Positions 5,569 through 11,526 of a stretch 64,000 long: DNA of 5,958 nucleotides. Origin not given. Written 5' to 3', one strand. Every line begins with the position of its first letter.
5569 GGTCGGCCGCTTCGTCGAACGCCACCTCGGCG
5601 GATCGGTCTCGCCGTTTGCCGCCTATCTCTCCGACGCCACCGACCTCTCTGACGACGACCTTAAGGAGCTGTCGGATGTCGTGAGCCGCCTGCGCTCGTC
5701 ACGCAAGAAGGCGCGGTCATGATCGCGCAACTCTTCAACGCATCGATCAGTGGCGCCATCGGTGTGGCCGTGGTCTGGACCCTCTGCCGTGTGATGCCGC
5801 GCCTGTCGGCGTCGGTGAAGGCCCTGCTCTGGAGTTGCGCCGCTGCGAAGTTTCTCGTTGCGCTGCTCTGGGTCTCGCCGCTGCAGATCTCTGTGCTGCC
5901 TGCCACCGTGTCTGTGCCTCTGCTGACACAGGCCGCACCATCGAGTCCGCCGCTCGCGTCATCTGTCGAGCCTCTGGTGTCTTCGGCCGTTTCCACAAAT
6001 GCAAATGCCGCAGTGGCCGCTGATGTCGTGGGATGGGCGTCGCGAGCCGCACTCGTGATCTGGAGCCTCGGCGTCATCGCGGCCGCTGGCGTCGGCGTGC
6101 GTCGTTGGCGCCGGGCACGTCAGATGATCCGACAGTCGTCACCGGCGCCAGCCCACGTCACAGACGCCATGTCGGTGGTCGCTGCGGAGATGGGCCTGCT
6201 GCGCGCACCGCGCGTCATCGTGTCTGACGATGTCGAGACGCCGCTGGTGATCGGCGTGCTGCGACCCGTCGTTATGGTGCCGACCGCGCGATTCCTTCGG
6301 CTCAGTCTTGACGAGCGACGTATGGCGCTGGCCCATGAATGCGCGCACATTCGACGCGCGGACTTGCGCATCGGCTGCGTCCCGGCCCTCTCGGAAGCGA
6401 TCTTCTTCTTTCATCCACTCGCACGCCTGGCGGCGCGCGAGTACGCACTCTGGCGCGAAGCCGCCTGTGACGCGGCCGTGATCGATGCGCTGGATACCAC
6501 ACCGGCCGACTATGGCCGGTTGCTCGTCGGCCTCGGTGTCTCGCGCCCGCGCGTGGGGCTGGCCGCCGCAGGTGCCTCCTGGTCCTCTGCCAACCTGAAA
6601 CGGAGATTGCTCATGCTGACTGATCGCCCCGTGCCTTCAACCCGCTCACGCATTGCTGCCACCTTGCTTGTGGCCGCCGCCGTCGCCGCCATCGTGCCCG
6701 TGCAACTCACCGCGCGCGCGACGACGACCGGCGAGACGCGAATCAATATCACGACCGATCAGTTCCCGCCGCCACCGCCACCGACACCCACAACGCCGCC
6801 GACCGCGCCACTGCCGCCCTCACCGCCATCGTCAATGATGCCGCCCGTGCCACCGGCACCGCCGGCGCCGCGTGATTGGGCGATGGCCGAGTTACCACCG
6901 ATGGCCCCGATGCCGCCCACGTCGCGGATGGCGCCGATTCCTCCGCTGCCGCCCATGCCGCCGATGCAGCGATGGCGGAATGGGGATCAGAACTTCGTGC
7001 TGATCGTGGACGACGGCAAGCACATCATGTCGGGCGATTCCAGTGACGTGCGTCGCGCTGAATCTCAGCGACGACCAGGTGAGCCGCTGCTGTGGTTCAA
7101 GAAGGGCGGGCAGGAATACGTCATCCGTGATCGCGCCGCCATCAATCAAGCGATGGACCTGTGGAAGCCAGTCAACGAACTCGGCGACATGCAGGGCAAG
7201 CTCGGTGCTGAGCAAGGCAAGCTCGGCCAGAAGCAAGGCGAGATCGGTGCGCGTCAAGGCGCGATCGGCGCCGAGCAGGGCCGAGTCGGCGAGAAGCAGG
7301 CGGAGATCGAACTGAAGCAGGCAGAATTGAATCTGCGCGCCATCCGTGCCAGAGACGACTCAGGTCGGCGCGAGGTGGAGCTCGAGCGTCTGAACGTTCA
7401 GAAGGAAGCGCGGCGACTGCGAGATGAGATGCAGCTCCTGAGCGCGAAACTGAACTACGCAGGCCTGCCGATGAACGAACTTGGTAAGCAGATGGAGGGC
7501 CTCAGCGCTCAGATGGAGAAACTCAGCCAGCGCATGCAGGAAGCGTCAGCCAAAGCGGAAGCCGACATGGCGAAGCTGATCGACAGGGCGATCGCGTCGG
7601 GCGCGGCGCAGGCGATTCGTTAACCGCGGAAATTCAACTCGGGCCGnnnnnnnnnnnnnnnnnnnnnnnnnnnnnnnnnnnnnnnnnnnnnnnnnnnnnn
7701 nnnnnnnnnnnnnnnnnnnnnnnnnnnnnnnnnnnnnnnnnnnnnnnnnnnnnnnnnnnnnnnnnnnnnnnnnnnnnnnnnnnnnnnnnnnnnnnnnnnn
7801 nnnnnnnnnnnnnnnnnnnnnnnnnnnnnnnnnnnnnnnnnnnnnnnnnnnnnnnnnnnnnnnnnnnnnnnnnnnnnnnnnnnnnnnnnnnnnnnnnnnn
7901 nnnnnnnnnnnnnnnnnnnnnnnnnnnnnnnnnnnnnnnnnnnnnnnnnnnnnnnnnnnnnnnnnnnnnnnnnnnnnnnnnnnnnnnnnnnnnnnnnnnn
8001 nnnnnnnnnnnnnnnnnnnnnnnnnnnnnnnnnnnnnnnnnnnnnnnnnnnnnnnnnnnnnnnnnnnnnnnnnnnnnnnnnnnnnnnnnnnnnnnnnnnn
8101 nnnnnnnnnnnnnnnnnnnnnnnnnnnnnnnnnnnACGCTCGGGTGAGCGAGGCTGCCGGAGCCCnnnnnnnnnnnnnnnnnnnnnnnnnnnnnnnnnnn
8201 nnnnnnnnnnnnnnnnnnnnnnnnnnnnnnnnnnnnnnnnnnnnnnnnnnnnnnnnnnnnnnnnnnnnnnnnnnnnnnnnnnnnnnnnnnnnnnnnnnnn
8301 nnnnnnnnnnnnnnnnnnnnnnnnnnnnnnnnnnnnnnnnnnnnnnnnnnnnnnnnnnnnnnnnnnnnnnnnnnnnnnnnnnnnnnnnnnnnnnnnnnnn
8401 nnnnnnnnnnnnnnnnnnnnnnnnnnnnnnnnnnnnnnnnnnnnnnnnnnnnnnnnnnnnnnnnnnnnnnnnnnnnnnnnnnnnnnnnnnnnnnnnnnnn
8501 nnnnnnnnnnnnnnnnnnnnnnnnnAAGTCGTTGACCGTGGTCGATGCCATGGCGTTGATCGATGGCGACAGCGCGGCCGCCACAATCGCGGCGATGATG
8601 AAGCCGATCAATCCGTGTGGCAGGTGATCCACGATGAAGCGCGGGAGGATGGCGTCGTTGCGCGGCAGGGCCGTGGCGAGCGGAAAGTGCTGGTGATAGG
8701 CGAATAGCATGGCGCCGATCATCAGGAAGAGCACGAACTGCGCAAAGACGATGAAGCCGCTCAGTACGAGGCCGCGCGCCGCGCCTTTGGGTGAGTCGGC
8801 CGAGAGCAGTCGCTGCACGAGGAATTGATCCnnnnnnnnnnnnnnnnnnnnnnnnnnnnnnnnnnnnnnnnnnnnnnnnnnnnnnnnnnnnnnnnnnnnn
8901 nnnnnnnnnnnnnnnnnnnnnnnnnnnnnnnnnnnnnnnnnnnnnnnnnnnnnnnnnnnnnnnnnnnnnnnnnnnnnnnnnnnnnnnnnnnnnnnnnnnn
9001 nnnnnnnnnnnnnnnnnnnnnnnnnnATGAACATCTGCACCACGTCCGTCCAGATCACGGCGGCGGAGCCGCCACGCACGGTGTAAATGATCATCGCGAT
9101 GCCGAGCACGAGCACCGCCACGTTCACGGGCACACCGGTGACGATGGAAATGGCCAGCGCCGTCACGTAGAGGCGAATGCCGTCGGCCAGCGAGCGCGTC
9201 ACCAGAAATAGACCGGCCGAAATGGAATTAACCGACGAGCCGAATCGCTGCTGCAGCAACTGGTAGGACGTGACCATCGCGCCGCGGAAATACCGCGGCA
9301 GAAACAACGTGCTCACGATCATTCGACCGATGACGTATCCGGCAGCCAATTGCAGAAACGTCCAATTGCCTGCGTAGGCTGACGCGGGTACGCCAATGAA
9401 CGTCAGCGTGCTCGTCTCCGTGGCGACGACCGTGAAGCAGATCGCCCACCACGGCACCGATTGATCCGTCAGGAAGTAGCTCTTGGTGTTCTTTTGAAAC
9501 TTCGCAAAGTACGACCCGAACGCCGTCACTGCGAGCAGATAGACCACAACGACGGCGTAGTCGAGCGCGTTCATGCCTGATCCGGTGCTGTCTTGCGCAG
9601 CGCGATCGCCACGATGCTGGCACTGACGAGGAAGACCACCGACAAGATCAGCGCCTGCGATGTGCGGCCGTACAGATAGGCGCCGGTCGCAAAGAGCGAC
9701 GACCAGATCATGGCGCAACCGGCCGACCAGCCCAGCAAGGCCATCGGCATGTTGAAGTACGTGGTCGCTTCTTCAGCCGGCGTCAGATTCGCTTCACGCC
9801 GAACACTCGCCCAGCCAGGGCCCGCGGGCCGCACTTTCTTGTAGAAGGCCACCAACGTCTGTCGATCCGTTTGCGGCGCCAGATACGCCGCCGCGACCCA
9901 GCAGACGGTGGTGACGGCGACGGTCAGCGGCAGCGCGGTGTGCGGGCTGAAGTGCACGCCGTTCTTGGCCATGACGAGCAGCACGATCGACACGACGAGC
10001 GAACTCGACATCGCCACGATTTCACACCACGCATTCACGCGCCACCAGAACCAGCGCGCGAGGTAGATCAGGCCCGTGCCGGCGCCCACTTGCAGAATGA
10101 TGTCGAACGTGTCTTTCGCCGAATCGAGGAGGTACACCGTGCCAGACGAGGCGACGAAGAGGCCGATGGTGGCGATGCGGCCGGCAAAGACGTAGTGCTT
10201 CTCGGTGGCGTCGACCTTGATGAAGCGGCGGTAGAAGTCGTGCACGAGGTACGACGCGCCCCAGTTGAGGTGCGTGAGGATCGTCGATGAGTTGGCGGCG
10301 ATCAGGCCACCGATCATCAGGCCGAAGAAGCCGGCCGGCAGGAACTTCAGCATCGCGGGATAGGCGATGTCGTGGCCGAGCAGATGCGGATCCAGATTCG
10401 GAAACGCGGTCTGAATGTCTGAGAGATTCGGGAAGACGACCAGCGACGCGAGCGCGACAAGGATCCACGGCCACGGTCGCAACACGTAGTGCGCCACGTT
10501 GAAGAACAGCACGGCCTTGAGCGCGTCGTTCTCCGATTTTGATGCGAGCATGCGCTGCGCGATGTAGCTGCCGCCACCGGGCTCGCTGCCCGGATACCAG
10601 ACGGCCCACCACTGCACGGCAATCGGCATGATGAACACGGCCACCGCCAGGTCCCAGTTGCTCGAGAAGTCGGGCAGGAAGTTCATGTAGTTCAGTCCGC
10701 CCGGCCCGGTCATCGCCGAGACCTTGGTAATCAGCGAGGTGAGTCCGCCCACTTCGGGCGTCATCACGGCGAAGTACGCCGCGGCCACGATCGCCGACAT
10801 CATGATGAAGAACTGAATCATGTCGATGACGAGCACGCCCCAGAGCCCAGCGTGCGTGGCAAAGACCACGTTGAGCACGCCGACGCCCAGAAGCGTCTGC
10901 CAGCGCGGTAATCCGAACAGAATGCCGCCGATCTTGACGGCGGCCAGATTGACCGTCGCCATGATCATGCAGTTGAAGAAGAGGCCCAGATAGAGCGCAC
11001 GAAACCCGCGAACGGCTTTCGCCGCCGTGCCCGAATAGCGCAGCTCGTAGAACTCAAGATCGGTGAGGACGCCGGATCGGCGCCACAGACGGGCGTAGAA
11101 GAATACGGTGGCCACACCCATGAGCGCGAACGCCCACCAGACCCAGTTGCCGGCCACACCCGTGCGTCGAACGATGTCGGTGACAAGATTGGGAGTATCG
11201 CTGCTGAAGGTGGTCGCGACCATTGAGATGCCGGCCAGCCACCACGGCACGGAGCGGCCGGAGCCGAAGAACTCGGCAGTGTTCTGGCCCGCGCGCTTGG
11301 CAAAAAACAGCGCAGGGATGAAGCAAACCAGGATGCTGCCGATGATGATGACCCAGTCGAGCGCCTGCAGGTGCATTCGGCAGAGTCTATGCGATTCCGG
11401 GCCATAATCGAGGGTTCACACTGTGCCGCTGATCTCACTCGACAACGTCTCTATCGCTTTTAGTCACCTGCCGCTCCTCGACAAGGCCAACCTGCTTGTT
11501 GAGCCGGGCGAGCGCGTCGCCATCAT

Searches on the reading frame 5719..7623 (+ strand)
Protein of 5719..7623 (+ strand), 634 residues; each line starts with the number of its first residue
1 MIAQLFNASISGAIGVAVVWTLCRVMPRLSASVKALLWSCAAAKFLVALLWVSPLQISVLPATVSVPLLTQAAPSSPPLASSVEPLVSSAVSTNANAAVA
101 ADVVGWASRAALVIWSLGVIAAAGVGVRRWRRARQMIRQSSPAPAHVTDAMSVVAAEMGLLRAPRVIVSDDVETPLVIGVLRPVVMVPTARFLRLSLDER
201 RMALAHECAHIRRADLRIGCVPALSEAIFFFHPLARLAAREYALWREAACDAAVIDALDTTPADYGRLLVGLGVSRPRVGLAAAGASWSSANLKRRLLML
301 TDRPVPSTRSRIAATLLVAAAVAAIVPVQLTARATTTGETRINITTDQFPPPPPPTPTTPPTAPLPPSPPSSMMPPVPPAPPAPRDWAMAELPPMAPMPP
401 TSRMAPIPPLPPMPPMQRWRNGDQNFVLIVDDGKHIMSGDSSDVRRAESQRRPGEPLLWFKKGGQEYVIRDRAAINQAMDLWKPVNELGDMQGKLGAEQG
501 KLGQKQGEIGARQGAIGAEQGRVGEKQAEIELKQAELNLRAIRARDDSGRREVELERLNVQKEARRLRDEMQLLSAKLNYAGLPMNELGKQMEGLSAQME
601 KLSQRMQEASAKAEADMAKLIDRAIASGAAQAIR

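Call 44: search_protein_families(library=pfam, max_evalue=0.00001, proteins=[window:5719-7623:+])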
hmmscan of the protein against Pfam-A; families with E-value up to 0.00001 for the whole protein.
window:5719-7623:+ (634 aa): 1 family
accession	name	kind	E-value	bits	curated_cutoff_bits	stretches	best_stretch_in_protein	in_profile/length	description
PF05569.17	Peptidase_M56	-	2.3e-46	158.8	31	1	4-300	2-296/296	BlaR1 peptidase M56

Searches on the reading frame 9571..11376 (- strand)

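Call 44: search_protein_families(library=pfam, max_evalue=0.00001, proteins=[window:9571-11376:-])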
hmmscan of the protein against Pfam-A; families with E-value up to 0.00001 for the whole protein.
window:9571-11376:- (601 aa): 1 family
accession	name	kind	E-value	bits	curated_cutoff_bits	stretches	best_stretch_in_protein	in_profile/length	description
PF00474.23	SSF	-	1.4e-18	67.5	22.8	1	36-433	1-376/406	Sodium:solute symporter family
